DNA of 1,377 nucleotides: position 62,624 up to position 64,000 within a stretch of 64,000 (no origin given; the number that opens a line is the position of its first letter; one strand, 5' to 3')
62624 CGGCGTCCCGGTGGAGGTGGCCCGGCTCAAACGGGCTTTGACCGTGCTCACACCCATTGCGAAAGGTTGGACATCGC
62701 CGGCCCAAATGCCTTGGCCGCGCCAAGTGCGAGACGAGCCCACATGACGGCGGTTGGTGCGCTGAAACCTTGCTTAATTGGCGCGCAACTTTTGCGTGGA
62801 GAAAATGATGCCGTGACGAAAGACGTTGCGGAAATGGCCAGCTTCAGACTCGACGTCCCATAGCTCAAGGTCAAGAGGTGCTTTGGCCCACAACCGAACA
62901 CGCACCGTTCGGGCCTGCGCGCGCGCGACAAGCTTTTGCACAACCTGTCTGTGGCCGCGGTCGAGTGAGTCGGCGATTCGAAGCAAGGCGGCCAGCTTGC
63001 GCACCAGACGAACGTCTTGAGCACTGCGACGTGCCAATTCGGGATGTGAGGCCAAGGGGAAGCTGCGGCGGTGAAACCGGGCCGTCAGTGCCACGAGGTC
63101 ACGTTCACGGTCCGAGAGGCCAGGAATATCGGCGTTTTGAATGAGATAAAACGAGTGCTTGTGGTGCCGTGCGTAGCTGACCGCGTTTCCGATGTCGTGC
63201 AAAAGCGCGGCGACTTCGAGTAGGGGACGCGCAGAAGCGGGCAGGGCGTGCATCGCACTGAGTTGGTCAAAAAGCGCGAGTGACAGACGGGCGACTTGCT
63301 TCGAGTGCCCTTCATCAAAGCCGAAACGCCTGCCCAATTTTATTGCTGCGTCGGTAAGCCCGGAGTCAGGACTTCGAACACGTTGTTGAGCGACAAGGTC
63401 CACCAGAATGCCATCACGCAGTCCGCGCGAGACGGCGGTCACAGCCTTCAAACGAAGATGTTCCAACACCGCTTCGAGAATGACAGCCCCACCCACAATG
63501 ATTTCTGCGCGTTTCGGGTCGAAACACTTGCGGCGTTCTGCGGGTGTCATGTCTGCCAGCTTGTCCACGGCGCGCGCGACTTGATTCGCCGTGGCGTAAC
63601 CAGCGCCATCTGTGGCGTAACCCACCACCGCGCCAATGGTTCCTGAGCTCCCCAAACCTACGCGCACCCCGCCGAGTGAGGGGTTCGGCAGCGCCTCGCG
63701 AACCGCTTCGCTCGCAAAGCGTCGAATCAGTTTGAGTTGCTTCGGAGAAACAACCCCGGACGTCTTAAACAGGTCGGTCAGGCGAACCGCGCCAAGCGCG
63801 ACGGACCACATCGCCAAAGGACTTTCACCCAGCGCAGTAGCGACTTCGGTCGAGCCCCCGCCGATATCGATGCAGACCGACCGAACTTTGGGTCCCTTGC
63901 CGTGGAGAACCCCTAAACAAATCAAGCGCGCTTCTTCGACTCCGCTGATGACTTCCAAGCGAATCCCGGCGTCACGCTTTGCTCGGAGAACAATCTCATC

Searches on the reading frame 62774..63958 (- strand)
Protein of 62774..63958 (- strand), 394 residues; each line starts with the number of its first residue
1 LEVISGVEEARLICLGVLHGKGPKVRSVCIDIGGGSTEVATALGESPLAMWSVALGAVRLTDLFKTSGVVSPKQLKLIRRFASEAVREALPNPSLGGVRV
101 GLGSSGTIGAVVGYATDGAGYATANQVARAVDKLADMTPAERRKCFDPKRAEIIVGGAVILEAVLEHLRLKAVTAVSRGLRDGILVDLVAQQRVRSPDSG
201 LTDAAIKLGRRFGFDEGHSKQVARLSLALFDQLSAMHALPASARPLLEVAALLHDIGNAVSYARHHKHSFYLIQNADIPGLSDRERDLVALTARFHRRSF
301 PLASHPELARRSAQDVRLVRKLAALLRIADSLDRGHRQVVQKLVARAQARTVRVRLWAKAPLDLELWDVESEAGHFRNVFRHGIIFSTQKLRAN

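Call 59: search_protein_families(library=pfam, proteins=[window:62774-63958:-], max_evalue=0.0001)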
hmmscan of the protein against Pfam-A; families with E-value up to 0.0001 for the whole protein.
window:62774-63958:- (394 aa): 3 families
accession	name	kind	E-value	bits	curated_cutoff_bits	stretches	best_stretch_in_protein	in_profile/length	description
PF02541.22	Ppx-GppA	-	2e-35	123.1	27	1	2-190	89-283/285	Ppx/GppA phosphatase family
PF21447.3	Ppx-GppA_III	-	1.5e-30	106.8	27.3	1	205-350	6-150/177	Ppx/GppA phosphatase, domain III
PF01966.28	HD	-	5.4e-09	36.8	22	1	217-334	3-115/116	HD domain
